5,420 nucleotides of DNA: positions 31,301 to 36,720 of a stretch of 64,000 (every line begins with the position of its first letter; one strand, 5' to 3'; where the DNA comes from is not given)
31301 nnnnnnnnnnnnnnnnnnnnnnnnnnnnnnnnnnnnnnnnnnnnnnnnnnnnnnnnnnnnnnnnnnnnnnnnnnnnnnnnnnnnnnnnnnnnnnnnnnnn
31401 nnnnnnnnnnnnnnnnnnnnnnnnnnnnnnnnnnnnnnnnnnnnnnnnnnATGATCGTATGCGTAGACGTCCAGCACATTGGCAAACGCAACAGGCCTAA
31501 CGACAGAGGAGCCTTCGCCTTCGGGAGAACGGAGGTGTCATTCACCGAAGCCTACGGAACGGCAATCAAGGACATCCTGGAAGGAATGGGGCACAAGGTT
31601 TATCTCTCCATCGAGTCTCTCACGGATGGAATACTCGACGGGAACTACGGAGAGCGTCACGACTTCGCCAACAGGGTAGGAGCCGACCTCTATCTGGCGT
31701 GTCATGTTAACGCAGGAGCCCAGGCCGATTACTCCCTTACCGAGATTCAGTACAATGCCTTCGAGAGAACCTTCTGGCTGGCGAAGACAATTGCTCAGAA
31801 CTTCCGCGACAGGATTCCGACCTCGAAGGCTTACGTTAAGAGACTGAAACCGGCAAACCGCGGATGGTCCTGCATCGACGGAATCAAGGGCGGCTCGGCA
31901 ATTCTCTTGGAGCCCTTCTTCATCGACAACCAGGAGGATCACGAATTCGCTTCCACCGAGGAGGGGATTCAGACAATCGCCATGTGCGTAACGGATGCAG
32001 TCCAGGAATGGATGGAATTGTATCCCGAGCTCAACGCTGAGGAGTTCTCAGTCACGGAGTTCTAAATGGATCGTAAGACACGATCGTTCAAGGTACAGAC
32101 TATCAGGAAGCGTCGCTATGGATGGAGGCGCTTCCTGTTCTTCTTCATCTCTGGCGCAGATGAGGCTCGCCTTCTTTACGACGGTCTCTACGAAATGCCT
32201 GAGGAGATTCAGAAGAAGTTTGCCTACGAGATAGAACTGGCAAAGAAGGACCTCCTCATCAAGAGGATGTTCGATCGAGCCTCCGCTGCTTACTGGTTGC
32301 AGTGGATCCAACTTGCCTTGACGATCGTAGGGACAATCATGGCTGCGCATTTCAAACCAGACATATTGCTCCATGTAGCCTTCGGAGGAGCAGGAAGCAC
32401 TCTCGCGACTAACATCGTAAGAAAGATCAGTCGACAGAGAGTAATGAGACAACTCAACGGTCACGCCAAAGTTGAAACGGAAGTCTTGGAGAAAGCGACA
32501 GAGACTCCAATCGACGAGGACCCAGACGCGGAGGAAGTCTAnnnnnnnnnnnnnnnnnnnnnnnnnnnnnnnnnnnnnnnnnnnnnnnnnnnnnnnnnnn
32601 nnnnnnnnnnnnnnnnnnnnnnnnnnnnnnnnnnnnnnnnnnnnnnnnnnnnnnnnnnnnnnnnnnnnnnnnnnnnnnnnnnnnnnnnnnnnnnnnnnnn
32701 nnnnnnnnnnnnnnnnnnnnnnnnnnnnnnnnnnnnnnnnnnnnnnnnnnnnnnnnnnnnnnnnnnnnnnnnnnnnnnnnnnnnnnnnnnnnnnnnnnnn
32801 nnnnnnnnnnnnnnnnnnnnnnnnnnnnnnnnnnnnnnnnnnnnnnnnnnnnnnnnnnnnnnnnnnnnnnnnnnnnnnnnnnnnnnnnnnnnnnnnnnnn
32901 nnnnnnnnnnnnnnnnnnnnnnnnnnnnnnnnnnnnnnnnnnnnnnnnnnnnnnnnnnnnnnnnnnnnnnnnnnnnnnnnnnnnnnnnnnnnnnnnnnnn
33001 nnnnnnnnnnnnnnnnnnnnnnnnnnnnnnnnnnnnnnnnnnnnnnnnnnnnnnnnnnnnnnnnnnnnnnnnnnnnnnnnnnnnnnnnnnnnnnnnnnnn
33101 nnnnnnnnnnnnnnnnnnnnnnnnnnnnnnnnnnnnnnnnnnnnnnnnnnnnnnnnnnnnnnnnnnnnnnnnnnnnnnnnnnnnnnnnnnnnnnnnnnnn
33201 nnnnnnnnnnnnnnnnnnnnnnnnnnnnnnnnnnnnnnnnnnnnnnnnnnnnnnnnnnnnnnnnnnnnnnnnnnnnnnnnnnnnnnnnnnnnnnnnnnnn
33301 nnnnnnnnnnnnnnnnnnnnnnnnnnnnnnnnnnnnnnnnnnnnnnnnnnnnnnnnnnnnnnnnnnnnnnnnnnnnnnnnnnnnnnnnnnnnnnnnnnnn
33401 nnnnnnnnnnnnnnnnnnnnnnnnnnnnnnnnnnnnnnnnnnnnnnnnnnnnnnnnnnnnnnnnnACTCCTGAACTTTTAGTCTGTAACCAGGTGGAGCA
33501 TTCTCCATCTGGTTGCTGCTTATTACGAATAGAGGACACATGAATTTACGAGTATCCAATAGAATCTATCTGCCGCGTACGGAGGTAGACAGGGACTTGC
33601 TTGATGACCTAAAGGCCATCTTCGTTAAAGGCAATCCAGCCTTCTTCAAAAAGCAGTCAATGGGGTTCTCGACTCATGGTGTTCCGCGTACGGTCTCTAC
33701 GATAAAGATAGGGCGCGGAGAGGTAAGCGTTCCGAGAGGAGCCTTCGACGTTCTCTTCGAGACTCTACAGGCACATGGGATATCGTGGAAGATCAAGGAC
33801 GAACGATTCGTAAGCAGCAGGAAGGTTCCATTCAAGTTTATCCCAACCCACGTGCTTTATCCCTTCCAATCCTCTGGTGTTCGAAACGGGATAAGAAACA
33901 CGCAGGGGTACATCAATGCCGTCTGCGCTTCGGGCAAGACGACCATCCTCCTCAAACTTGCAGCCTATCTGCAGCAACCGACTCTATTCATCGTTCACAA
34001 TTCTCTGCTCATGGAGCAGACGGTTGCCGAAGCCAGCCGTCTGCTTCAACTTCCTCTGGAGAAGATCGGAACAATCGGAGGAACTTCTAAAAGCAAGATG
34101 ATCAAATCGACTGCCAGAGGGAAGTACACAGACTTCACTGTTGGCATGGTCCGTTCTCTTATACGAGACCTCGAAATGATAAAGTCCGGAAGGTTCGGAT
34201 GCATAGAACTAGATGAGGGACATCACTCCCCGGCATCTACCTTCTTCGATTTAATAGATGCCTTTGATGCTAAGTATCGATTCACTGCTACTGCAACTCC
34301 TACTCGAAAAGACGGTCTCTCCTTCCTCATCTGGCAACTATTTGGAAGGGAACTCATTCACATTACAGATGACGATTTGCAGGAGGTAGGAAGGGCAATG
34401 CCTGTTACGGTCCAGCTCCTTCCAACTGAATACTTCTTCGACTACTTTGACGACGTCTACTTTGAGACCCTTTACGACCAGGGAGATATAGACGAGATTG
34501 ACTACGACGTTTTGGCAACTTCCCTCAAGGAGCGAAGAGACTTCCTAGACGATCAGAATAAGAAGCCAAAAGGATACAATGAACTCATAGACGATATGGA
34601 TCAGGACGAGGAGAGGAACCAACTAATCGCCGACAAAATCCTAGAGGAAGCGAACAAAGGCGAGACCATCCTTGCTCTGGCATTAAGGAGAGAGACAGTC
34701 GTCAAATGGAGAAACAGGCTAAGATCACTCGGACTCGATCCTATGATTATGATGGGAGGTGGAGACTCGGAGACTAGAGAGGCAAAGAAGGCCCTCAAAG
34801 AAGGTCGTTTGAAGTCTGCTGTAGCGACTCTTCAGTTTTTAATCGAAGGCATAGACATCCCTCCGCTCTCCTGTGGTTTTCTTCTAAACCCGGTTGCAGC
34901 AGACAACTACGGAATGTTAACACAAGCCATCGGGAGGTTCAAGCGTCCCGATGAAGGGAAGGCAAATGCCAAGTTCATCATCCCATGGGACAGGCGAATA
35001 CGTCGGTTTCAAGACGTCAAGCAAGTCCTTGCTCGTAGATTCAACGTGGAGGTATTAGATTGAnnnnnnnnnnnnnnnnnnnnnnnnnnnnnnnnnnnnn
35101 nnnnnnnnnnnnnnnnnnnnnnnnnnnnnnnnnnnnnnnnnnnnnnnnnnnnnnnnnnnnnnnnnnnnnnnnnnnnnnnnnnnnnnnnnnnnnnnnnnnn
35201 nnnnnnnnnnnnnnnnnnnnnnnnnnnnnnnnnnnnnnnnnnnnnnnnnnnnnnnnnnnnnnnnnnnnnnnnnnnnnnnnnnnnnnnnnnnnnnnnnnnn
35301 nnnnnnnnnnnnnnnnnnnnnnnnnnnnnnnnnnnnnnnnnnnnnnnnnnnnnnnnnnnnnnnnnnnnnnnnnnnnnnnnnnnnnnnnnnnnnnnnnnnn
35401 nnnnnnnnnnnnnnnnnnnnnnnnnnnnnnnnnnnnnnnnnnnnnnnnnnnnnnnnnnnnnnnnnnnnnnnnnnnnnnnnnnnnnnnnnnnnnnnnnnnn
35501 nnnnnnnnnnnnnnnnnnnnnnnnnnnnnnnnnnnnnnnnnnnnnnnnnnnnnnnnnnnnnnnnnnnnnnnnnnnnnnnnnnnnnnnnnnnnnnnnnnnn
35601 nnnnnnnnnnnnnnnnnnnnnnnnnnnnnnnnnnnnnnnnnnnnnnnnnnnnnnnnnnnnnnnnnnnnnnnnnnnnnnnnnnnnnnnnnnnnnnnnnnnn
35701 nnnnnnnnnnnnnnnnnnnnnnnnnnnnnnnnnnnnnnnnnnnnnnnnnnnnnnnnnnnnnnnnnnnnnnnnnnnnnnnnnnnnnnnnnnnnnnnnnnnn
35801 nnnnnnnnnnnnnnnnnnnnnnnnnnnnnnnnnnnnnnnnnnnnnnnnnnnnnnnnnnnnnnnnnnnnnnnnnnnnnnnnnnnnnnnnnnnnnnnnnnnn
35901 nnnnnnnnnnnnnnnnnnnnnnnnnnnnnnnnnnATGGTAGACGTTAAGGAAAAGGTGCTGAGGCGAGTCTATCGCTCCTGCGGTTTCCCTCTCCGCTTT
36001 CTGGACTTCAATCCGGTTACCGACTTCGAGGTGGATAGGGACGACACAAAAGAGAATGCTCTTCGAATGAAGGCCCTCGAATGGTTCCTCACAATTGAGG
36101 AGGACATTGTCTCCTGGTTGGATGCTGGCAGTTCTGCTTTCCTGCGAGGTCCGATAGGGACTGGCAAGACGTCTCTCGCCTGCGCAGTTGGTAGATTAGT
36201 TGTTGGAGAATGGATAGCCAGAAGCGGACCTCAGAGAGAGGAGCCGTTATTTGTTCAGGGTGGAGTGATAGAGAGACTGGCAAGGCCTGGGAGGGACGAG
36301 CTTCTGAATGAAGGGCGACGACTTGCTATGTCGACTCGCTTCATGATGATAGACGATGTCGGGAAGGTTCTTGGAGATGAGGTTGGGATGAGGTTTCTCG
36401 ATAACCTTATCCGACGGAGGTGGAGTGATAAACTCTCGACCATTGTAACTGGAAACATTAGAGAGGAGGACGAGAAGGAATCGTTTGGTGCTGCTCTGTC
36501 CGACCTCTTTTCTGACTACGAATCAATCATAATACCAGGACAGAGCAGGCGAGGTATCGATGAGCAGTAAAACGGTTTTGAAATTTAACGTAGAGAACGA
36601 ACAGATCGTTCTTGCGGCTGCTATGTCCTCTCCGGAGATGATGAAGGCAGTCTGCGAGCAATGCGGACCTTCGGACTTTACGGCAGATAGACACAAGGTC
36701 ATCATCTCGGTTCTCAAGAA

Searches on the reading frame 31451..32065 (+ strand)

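Call 61: search_protein_families(library=phrogs, proteins=[window:31451-32065:+], max_evalue=0.001)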
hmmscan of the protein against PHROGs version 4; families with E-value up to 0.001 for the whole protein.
window:31451-32065:+ (204 aa): 2 families
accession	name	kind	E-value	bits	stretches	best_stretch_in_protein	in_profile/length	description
phrog_435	-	lysis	2e-16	61.1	1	16-183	123-280/556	endolysin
phrog_2742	-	lysis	8.5e-08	33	1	3-187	4-180/318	endolysin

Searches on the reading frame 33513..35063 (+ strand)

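Call 29: search_protein_families(library=pfam, proteins=[window:33513-35063:+], max_evalue=0.01)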
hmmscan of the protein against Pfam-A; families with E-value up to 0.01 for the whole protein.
window:33513-35063:+ (516 aa): 2 families
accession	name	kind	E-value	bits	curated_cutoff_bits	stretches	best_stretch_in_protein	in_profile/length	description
PF04851.21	ResIII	-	4.6e-16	59.6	22.5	1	128-265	22-164/164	Type III restriction enzyme, res subunit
PF00270.35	DEAD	-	7.5e-06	26.2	26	1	117-263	2-160/167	DEAD/DEAH box helicase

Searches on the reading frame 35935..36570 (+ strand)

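Call 29: search_protein_families(library=pfam, proteins=[window:35935-36570:+], max_evalue=0.01)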
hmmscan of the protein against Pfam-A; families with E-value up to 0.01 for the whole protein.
window:35935-36570:+ (211 aa): 1 family
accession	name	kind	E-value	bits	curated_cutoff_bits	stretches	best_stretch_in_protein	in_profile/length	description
PF01695.23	IstB_IS21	-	3.6e-05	23.8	24.1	1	59-185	86-204/238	IstB-like ATP binding protein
